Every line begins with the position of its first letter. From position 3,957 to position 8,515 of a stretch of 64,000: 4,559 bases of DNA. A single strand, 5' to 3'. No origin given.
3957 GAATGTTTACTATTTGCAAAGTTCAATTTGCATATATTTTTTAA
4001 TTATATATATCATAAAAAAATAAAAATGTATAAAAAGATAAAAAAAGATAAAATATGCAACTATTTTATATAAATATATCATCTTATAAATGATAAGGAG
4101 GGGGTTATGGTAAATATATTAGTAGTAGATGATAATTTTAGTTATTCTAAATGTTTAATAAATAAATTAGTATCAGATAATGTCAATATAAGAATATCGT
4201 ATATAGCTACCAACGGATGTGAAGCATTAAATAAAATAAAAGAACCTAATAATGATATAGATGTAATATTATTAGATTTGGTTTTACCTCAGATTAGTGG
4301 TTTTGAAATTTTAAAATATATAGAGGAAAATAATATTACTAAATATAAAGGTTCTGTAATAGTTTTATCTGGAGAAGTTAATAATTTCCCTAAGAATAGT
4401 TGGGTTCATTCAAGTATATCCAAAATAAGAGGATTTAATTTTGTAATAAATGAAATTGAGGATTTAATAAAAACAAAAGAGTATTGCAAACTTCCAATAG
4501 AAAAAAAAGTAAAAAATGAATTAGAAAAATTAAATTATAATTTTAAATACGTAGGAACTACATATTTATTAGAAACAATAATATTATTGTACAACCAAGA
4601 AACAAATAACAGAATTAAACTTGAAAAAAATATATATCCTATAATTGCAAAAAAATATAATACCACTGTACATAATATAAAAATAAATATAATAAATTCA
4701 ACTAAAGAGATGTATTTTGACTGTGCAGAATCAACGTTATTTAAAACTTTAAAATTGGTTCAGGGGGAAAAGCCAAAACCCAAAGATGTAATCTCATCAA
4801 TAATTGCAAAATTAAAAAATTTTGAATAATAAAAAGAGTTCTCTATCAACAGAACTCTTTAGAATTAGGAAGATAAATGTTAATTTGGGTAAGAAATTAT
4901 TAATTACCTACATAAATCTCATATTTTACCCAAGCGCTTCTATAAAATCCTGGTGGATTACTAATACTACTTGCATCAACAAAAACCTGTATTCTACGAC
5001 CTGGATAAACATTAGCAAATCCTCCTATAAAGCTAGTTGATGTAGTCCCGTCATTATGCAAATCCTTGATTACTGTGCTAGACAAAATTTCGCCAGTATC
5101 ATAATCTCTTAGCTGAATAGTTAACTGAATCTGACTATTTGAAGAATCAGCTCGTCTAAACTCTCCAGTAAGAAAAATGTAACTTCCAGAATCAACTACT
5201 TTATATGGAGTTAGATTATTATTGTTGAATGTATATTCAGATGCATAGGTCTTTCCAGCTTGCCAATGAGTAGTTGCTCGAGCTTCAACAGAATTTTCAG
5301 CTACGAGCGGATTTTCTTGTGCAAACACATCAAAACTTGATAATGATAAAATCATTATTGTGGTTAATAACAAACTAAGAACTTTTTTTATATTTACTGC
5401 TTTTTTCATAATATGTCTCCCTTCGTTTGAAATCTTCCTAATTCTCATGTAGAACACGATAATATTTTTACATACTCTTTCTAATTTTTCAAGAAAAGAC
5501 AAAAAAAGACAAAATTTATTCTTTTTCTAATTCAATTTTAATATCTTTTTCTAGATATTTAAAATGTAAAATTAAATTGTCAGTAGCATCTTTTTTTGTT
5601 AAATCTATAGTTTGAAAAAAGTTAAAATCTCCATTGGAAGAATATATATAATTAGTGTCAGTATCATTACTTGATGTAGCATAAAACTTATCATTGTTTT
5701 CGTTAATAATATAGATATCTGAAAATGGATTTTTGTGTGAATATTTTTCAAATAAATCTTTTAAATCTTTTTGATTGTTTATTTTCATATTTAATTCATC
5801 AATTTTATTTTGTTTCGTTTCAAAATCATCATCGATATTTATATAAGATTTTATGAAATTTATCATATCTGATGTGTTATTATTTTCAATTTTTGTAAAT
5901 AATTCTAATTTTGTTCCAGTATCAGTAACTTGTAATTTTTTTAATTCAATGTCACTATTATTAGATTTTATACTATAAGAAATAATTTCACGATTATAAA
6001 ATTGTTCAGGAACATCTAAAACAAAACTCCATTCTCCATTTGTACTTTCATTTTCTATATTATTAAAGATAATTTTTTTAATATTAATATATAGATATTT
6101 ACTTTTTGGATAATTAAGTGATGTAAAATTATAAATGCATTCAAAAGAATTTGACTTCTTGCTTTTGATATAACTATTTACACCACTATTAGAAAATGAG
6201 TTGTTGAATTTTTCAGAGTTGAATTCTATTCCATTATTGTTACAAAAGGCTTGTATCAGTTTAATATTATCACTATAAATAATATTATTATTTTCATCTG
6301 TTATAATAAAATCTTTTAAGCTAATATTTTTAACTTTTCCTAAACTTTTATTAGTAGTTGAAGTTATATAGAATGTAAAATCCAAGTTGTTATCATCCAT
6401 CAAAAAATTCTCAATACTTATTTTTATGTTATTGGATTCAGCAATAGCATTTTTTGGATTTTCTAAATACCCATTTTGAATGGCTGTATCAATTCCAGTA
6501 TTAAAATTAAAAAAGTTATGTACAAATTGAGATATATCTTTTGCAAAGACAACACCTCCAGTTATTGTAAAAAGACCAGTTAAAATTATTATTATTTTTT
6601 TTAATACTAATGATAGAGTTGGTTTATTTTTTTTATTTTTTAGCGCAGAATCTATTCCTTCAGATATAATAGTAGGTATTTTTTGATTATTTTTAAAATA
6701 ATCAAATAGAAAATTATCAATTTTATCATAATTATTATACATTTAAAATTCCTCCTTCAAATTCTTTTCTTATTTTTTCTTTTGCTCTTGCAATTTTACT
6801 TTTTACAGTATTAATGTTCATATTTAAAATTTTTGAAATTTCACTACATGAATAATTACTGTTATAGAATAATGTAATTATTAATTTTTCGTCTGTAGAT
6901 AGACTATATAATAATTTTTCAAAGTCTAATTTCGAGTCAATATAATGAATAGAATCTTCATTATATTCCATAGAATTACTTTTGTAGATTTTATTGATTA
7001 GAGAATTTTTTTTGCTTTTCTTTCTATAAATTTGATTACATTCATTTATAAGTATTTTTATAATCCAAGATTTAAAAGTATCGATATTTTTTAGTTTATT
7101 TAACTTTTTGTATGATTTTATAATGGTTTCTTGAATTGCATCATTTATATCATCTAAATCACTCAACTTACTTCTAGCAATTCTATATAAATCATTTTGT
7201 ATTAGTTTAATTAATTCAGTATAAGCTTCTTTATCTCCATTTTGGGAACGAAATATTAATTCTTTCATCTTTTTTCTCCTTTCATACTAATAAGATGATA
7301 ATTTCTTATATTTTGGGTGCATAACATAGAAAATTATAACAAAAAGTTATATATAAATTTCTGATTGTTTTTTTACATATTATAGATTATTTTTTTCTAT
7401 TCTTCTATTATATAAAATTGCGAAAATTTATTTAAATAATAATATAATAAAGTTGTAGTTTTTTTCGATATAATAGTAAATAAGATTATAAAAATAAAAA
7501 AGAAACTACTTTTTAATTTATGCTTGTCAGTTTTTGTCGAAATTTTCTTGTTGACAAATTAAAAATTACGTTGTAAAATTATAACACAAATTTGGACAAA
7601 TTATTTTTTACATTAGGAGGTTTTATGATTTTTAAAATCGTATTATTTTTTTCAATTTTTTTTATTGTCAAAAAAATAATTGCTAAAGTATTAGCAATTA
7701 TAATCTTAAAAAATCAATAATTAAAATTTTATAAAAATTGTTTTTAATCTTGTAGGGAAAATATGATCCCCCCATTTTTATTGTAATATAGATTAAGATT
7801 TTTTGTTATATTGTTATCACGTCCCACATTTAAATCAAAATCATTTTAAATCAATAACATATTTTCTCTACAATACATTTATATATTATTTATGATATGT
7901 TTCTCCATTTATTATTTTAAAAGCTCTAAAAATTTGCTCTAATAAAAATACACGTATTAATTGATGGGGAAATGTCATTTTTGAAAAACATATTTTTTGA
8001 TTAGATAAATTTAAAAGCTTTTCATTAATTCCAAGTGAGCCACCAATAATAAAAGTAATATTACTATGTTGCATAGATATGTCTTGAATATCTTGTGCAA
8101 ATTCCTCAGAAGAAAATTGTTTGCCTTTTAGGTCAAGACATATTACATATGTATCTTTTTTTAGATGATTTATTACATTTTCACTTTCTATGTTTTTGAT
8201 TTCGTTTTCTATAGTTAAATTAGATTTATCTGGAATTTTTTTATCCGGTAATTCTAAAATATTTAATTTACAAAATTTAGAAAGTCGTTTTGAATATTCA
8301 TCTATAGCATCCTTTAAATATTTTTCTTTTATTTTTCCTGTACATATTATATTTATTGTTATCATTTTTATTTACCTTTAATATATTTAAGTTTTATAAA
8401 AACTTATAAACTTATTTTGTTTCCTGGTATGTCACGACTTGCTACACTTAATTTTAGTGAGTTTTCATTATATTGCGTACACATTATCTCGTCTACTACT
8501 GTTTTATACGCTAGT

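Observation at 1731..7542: Identical 18-bp Spo0A-box-containing motif brackets a 5.8-kb accessory block between spmAB and rlmH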

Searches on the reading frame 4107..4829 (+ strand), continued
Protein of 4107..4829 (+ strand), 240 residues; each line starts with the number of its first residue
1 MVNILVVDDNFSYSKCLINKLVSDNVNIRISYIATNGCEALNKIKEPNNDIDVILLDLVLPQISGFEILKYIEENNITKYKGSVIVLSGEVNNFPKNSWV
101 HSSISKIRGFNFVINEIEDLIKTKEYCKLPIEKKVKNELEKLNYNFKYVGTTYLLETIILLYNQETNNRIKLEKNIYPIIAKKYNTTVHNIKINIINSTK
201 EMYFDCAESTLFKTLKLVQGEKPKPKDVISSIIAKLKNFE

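Call 77: find_encoding_contigs(protein=P0162, flank=10000, max_places=6)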
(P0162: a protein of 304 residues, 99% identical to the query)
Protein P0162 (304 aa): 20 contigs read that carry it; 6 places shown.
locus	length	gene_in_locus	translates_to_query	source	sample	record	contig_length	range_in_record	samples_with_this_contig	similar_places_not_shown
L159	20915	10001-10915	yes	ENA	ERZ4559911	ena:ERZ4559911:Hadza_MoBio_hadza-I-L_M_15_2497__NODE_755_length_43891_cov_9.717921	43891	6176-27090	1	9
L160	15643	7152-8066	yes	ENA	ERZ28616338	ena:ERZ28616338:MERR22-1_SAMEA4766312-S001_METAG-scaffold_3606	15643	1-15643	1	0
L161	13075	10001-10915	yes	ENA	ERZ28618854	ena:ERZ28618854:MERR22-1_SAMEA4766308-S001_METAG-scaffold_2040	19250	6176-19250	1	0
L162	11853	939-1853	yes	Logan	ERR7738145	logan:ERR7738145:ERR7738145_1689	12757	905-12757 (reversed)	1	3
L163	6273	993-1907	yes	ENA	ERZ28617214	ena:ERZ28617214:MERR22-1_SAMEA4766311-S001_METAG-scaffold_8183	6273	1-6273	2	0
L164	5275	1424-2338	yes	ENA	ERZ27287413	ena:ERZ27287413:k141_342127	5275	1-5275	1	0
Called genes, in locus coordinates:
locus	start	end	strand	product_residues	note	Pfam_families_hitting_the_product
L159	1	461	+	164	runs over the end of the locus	PF01551:Peptidase_M23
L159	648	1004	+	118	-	-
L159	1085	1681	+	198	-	-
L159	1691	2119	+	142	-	-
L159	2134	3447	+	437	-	PF09479:Flg_new (weak), PF18998:Flg_new_2 (weak), PF09479:Flg_new (weak)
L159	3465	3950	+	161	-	-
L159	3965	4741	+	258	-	-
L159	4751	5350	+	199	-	PF04203:Sortase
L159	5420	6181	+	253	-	-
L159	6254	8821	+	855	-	PF08341:TED (weak), PF11974:bMG3 (faint), PF17210:SdrD_B (faint), PF17802:SpaA, PF22904:NOMO1-like_2nd (faint), PF17802:SpaA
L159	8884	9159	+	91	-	PF04026:SpoVG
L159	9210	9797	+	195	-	-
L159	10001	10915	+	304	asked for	-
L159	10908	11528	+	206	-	PF02534:T4SS-DNA_transf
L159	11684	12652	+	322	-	PF02534:T4SS-DNA_transf, PF10412:TrwB_AAD_bind, PF12696:TraG-D_C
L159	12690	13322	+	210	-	PF12706:Lactamase_B_2, PF13483:Lactamase_B_3, PF00753:Lactamase_B (weak)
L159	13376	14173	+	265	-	-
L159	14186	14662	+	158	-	PF18954:DUF5697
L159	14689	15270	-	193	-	-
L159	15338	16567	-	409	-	PF14200:RicinB_lectin_2, PF00652:Ricin_B_lectin, PF12671:Amidase_6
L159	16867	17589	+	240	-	PF00072:Response_reg, PF08769:Spo0A_C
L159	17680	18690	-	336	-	PF08239:SH3_3 (weak)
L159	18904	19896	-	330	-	-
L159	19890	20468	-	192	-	PF04542:Sigma70_r2, PF08281:Sigma70_r4_2, PF04545:Sigma70_r4 (weak)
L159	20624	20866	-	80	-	PF04014:MazE_antitoxin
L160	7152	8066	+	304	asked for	-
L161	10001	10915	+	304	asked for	-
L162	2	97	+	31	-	?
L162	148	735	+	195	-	-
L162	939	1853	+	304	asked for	-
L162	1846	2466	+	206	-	PF02534:T4SS-DNA_transf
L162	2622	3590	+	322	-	PF02534:T4SS-DNA_transf, PF10412:TrwB_AAD_bind, PF12696:TraG-D_C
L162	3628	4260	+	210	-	PF12706:Lactamase_B_2, PF13483:Lactamase_B_3, PF00753:Lactamase_B (weak)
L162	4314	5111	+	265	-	-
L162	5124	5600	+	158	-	PF18954:DUF5697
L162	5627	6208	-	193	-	-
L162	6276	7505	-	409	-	PF14200:RicinB_lectin_2, PF00652:Ricin_B_lectin, PF12671:Amidase_6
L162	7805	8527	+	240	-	PF00072:Response_reg, PF08769:Spo0A_C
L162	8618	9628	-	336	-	PF08239:SH3_3 (weak)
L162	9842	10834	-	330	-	-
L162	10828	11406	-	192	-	PF04542:Sigma70_r2, PF08281:Sigma70_r4_2, PF04545:Sigma70_r4 (weak)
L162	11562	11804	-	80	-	PF04014:MazE_antitoxin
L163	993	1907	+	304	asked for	-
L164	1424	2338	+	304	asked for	-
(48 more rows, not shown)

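Call 95: search_dna_similar(query=P0162, collection=plasmids, mode=protein, max_rows=8)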
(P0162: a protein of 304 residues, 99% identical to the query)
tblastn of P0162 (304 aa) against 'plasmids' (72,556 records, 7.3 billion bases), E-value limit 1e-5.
No match.

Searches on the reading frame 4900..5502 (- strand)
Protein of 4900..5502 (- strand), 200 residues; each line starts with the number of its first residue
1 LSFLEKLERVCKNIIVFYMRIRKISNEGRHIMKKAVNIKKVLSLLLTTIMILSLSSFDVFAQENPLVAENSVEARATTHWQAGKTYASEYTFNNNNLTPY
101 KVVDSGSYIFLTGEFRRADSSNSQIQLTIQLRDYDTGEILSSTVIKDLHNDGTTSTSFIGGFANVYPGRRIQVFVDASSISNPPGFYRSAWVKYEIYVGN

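Call 8: search_protein_families(library=pfam, proteins=[window:4900-5502:-], max_evalue=0.01)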
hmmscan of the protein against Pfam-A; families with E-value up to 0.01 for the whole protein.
window:4900-5502:- (200 aa): 0 families

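Call 62: search_protein_families(library=ncbifam, proteins=[window:4900-5502:-], max_evalue=0.1)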
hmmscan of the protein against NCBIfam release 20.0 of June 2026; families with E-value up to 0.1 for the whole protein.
window:4900-5502:- (200 aa): 2 families
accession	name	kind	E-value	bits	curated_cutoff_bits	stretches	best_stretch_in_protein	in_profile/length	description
NF053816.1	List_LCP_LPXTG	equivalog_domain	0.013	15.5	175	1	32-64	1-36/179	putative cellulose-binding protein LCP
NF040904.1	PhrA_Strep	subfamily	0.02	15.1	40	1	32-64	1-34/56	PhrA family quorum-sensing system peptide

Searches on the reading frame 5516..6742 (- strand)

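Call 8: search_protein_families(library=pfam, proteins=[window:5516-6742:-], max_evalue=0.01)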
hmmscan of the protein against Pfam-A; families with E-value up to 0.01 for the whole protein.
window:5516-6742:- (408 aa): 1 family
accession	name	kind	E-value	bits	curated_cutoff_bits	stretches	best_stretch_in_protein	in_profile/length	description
PF13786.12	DUF4179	-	2e-05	25.4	30.1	1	48-127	7-93/94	Domain of unknown function (DUF4179)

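Call 62: search_protein_families(library=ncbifam, proteins=[window:5516-6742:-], max_evalue=0.1)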
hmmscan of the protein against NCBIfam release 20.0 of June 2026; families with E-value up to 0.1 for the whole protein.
window:5516-6742:- (408 aa): 0 families

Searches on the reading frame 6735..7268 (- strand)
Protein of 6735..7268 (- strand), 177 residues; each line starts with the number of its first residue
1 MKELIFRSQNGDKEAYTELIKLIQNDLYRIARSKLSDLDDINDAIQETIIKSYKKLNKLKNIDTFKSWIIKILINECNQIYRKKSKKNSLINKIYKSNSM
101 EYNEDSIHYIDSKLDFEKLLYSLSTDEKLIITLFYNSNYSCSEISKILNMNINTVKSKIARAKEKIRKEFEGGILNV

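Call 8: search_protein_families(library=pfam, proteins=[window:6735-7268:-], max_evalue=0.01)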
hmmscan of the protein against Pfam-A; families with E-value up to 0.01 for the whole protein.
window:6735-7268:- (177 aa): 4 families
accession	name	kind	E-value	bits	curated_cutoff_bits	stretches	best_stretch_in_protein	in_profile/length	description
PF04542.20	Sigma70_r2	-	7.3e-11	42.1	24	1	20-86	2-70/71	Sigma-70 region 2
PF08281.18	Sigma70_r4_2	-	4.5e-10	39.4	25.7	1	116-166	4-54/54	Sigma-70, region 4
PF04545.22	Sigma70_r4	-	3.9e-07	29.9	24.1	1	120-168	2-50/50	Sigma-70, region 4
PF07638.17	Sigma70_ECF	-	4.5e-07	30.4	21.1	1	3-39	6-42/185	ECF sigma factor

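Call 25: find_encoding_contigs(protein=window:6735-7268:-, flank=10000, max_places=10)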
Protein window:6735-7268:- (177 aa): 13 contigs read that carry it; 7 places shown.
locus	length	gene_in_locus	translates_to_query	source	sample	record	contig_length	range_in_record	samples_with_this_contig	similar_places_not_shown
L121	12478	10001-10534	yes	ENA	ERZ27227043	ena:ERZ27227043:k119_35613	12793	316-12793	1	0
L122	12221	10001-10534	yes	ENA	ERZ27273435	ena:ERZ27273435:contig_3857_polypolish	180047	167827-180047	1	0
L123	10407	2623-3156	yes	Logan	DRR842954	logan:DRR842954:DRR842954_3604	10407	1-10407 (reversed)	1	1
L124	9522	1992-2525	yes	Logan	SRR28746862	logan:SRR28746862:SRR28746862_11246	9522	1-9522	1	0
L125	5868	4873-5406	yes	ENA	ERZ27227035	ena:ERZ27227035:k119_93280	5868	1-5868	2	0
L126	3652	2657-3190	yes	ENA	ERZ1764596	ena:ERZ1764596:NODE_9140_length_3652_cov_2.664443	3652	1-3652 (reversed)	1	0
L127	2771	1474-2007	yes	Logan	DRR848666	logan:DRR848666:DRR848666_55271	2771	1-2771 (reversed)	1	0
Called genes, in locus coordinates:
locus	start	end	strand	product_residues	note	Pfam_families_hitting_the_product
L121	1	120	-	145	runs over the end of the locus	?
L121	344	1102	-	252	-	-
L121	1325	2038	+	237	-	PF01171:ATP_bind_3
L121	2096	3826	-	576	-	PF02878:PGM_PMM_I, PF02879:PGM_PMM_II, PF02880:PGM_PMM_III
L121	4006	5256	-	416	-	PF01704:UDPGP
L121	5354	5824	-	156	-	-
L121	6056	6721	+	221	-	PF09551:Spore_II_R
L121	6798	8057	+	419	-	PF00275:EPSP_synthase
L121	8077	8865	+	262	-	PF00753:Lactamase_B, PF23023:Anti-Pycsar_Apyc1, PF12706:Lactamase_B_2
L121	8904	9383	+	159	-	PF02590:SPOUT_MTase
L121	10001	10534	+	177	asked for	PF07638:Sigma70_ECF (faint), PF04542:Sigma70_r2, PF08281:Sigma70_r4_2, PF04545:Sigma70_r4 (weak)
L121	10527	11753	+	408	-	PF13786:DUF4179 (weak)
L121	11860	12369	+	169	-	-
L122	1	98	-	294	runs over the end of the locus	PF05496:RuvB_N (faint), PF13177:DNA_pol3_delta2, PF00004:AAA, PF22608:DNAX_ATPase_lid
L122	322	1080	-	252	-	-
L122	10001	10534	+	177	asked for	PF07638:Sigma70_ECF (faint), PF04542:Sigma70_r2, PF08281:Sigma70_r4_2, PF04545:Sigma70_r4 (weak)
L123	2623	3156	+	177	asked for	PF07638:Sigma70_ECF (faint), PF04542:Sigma70_r2, PF08281:Sigma70_r4_2, PF04545:Sigma70_r4 (weak)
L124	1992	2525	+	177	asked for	PF07638:Sigma70_ECF (faint), PF04542:Sigma70_r2, PF08281:Sigma70_r4_2, PF04545:Sigma70_r4 (weak)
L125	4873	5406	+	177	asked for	PF07638:Sigma70_ECF (faint), PF04542:Sigma70_r2, PF08281:Sigma70_r4_2, PF04545:Sigma70_r4 (weak)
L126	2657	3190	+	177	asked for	PF07638:Sigma70_ECF (faint), PF04542:Sigma70_r2, PF08281:Sigma70_r4_2, PF04545:Sigma70_r4 (weak)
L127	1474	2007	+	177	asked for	PF07638:Sigma70_ECF (faint), PF04542:Sigma70_r2, PF08281:Sigma70_r4_2, PF04545:Sigma70_r4 (weak)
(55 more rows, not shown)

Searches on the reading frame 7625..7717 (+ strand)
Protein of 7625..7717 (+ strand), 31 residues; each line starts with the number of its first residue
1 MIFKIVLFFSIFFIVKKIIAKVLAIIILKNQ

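Call 62: search_protein_families(library=ncbifam, proteins=[window:7625-7717:+], max_evalue=0.1)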
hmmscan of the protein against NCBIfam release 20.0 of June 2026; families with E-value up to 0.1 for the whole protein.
seq(31 aa): 0 families

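Call 100: search_protein_representatives(protein=window:7625-7717:+)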
Query: 31 residues. Proteins with E-value up to 0.001 (for the whole library): 0; up to 1e-10: 0; up to 1e-30: 0. The best 0 are listed.

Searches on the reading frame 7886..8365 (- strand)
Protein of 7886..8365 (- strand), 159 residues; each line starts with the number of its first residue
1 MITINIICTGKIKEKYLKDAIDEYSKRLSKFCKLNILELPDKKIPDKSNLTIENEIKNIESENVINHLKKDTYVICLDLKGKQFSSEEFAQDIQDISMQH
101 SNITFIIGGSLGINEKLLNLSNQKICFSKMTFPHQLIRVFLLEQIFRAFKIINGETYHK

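Call 8: search_protein_families(library=pfam, proteins=[window:7886-8365:-], max_evalue=0.01)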
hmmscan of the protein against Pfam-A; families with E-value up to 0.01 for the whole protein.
window:7886-8365:- (159 aa): 1 family
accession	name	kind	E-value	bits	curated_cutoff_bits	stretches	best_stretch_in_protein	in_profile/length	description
PF02590.22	SPOUT_MTase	-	2e-54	184.2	27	1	3-158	2-154/154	Predicted SPOUT methyltransferase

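Call 26: find_encoding_contigs(protein=window:7886-8365:-, flank=8000, max_places=10)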
Protein window:7886-8365:- (159 aa): 15 contigs read that carry it; 8 places shown.
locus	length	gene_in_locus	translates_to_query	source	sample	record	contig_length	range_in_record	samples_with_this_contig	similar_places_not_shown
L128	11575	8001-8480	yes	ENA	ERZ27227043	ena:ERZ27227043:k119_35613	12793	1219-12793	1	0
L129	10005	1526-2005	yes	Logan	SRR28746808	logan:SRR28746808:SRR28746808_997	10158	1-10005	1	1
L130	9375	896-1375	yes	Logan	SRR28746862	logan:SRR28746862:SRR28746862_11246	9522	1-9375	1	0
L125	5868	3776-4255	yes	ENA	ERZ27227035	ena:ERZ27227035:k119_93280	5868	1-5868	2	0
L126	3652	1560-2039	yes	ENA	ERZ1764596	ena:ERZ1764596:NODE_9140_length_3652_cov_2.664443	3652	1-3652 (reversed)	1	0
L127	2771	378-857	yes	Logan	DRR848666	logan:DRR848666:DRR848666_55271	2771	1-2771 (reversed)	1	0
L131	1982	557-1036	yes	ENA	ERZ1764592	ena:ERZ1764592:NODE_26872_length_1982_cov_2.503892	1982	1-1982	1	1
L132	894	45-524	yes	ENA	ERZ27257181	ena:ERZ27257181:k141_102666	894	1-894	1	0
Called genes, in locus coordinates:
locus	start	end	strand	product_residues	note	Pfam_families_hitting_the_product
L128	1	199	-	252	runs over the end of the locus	-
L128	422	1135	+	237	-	PF01171:ATP_bind_3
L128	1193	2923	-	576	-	PF02878:PGM_PMM_I, PF02879:PGM_PMM_II, PF02880:PGM_PMM_III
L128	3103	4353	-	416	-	PF01704:UDPGP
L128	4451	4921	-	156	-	-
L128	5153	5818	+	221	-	PF09551:Spore_II_R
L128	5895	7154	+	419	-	PF00275:EPSP_synthase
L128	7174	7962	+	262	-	PF00753:Lactamase_B, PF23023:Anti-Pycsar_Apyc1, PF12706:Lactamase_B_2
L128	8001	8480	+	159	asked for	PF02590:SPOUT_MTase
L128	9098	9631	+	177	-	PF07638:Sigma70_ECF (faint), PF04542:Sigma70_r2, PF08281:Sigma70_r4_2, PF04545:Sigma70_r4 (weak)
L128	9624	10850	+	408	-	PF13786:DUF4179 (weak)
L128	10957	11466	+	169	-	-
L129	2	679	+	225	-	?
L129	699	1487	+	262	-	PF00753:Lactamase_B, PF23023:Anti-Pycsar_Apyc1, PF12706:Lactamase_B_2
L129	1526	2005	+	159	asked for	PF02590:SPOUT_MTase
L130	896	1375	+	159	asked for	PF02590:SPOUT_MTase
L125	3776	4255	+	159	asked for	PF02590:SPOUT_MTase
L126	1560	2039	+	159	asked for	PF02590:SPOUT_MTase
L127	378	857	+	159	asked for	PF02590:SPOUT_MTase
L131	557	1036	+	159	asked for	PF02590:SPOUT_MTase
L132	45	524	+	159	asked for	PF02590:SPOUT_MTase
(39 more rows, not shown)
